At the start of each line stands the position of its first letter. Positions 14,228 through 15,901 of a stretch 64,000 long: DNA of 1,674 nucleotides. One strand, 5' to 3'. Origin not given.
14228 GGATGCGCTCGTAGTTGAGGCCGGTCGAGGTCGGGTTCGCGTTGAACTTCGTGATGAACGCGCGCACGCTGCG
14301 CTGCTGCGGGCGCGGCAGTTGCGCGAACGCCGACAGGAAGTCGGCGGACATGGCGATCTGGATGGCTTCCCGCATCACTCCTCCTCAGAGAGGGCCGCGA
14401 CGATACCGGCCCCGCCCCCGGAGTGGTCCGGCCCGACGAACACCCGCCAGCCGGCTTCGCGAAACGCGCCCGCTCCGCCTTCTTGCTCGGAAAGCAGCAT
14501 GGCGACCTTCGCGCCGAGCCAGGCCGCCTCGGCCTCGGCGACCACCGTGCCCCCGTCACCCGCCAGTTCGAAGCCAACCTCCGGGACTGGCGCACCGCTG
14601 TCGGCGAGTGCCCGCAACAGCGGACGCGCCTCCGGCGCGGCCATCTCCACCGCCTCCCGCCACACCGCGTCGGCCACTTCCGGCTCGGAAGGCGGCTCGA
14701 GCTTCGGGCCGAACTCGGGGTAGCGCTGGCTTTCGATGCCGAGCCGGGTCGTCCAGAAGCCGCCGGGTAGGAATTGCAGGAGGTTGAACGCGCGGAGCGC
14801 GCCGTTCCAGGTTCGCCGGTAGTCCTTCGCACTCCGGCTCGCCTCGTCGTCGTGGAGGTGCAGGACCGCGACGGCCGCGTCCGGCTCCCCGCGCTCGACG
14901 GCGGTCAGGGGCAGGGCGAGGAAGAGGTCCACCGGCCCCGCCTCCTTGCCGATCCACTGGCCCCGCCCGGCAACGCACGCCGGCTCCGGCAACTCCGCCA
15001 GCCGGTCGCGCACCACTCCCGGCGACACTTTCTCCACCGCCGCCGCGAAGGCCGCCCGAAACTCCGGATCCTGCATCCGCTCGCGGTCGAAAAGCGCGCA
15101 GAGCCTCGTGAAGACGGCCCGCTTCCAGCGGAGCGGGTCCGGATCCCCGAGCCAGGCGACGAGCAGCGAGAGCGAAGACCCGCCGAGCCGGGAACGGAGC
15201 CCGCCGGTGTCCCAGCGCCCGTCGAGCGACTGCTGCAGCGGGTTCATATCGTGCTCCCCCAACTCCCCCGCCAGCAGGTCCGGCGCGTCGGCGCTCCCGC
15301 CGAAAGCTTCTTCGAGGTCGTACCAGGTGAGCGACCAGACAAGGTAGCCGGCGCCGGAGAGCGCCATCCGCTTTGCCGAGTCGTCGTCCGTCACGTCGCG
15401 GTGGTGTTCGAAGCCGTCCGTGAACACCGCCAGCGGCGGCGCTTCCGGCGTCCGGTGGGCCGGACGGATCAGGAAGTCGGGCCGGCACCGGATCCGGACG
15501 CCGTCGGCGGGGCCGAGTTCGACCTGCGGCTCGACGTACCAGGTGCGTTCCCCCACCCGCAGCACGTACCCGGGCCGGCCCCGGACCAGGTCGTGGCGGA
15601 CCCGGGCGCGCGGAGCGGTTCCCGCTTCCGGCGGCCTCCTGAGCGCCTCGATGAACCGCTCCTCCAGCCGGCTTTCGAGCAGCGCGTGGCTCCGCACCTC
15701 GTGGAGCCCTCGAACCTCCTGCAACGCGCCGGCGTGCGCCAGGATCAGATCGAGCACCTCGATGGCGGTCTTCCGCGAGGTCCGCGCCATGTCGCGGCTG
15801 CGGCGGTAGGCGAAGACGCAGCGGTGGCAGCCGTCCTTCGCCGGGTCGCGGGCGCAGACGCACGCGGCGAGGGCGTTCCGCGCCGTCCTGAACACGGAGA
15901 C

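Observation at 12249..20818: Candidate two-helicase module: giant DUF1998 helicase translationally coupled to a UvrD-like helicase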

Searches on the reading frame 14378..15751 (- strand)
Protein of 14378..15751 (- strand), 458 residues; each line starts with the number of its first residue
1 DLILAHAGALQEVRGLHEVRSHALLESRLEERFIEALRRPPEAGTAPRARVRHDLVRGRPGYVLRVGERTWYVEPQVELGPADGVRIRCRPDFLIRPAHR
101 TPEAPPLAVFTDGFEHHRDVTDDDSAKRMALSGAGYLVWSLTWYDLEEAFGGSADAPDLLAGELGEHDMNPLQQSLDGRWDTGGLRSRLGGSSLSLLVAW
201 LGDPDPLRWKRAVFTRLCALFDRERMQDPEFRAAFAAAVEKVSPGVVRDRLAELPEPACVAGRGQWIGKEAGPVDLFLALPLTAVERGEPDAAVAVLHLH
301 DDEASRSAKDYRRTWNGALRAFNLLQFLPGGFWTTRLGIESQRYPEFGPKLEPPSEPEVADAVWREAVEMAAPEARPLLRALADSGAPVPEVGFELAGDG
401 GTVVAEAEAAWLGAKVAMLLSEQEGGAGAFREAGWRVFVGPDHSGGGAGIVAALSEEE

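Call 56: search_protein_families(library=pfam, proteins=[window:14378-15751:-], max_evalue=5)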
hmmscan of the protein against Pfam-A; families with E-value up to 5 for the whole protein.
window:14378-15751:- (458 aa): 0 families

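Call 64: predict_structure(alignment_id=A4)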
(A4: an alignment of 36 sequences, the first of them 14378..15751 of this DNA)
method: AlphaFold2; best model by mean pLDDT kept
length: 458 residues; sequences in the alignment: 36
mean_pLDDT: 87.3   pTM: 0.72
mean pLDDT of the five models: 87.3, 86.6, 85.6, 84.7, 83.7
residues with pLDDT >= 90: 299; 70-90: 104; 50-70: 39; < 50: 16
segments of 3 or more residues with pLDDT < 50: 14-22
pLDDT, mean of each block of 10 residues (from residue 1): 62 49 69 91 77 90 95 95 90 94 92 75 93 95 91 88 76 95 95 94 96 95 92 95 89 93 86 91 90 96 91 93 96 94 76 51 88 90 90 94 95 95 94 94 72 77
secondary structure, 60 per line:
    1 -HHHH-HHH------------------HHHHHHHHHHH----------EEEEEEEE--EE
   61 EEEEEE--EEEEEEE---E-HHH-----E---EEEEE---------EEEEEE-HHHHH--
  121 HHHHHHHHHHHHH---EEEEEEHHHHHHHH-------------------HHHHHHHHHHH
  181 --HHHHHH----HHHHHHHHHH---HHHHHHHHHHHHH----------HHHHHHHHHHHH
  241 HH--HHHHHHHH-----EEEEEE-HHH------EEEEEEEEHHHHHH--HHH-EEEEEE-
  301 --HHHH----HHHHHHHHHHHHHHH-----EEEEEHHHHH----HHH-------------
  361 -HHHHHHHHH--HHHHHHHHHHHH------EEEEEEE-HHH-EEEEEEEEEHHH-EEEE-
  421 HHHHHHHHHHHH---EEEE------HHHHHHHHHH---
elements in order: H2-5 H28-38 E49-56 E59-66 E69-75 E93-97 E107-112 H114-118 H121-133 E137-142 H143-150 H170-180 H183-188 H193-202 H206-218 H229-242 H245-252 E258-263 E274-281 H282-287 E294-299 H303-306 H311-325 E331-335 H336-340 H362-370 H373-384 E391-397 E403-411 E416-419 H421-432 E436-439 H446-455

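Call 67: fold_search(model_id=the predicted structure, library=pdb)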
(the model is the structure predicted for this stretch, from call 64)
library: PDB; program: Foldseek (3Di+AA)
matches with E <= 10: 169; with E <= 0.001: 0
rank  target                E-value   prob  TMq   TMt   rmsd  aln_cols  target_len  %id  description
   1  9ez7_A                3.3e-02  0.30  0.19  0.14  15.5       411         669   10  BsmI (Nicking top mutant) crystallized with Ca2+ and cognate dsDNA (released 2025-04-02)
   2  9ez5_A                4.3e-02  0.25  0.19  0.14  15.6       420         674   10  BsmI (Inactive) crystallized with Mg2+ and cognate dsDNA (released 2025-04-02)
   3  9ezd_A                5.3e-02  0.28  0.19  0.15  15.5       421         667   10  BsmI (Bottom Nicking mutant) crystallized with Mg2+ and cognate dsDNA (Post-reactive complex) (released 2025-04-02)
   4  9f38_A                6.2e-02  0.21  0.19  0.15  15.6       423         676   10  BsmI (wild-type) crystallized with Ca2+ and cognate dsDNA (released 2025-04-02)
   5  7esy_B                2.0e-01  0.05  0.09  0.07  16.7       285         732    9  Crystal structure of the complex formed by Wolbachia cytoplasmic incompatibility factors CidA and CidBND1-ND2 from wPi (released 2021-11-10)
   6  1t0f_B                3.4e-01  0.16  0.13  0.22  16.3       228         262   13  Crystal Structure of the TnsA/TnsC(504-555) complex (released 2004-11-09)
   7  9izt_A                3.7e-01  0.04  0.09  0.11  20.8       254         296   12  Crystal structure of a PU hydrolysis enzyme Aes72 from Comamonas acidovorans (released 2026-02-04)
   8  9dou_A                5.1e-01  0.25  0.11  0.06   5.4        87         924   11  Taeniopygia guttata R2 retrotransposon (R2Tg) initiating target-primed reverse transcription (released 2025-05-21)
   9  9tg4_A                5.1e-01  0.01  0.07  0.07  39.4       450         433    8  Structure of the YbjP lipoprotein bound to the AcrABZ-TolC efflux pump (released 2026-04-08)
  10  1f1z_A                5.7e-01  0.18  0.13  0.21  14.8       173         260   14  TNSA, a catalytic component of the TN7 transposition system (released 2000-06-28)
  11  6bul_A                7.4e-01  0.03  0.09  0.11  17.6       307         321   10  Crystal structure of Staphylococcus aureus ketol-acid reductoisomerase with hydroxyoxamate inhibitor 2 (released 2018-12-12)
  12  1dc1_B                8.2e-01  0.35  0.18  0.25   9.0       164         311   12  RESTRICTION ENZYME BSOBI/DNA COMPLEX STRUCTURE: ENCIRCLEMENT OF THE DNA AND HISTIDINE-CATALYZED HYDROLYSIS WITHIN A CA (released 2001-02-21)
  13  1koq_B                8.7e-01  0.07  0.07  0.12  13.1       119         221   11  NEISSERIA GONORRHOEAE CARBONIC ANHYDRASE (released 1998-12-09)
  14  4rb4_D                9.1e-01  0.04  0.08  0.10  12.0       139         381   16  Crystal structure of dodecameric iron-containing heptosyltransferase TibC in complex with ADP-D-beta-D-heptose at 3.9  (released 2014-11-05)
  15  6d6q_D                1.2e+00  0.08  0.07  0.14  13.7        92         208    8  Human nuclear exosome-MTR4 RNA complex - overall reconstruction (released 2018-06-20)
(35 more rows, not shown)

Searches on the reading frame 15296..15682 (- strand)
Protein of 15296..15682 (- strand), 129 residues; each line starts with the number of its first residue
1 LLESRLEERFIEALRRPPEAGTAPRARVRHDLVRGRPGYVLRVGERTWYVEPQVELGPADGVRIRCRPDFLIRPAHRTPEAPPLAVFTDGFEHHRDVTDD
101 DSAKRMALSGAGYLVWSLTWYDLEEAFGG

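Call 71: search_solved_structures(query=A5, max_evalue=10, show_alignments=2)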
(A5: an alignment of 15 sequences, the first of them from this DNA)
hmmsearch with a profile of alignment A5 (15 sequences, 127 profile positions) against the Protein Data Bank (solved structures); distinct sequences matched with E-value up to 10: 4.
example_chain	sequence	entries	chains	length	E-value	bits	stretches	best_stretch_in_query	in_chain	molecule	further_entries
6dzi_9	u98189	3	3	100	0.18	14.7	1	9-63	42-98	30S ribosomal protein S14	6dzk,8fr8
8whx_o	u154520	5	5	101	0.19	14.7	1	9-63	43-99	30S ribosomal protein S14A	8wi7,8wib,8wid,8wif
6bs8_A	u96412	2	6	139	0.55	13.1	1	20-64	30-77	Replicative DNA helicase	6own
9l94_E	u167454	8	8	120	1.2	12.1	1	46-84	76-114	Large ribosomal subunit protein eL8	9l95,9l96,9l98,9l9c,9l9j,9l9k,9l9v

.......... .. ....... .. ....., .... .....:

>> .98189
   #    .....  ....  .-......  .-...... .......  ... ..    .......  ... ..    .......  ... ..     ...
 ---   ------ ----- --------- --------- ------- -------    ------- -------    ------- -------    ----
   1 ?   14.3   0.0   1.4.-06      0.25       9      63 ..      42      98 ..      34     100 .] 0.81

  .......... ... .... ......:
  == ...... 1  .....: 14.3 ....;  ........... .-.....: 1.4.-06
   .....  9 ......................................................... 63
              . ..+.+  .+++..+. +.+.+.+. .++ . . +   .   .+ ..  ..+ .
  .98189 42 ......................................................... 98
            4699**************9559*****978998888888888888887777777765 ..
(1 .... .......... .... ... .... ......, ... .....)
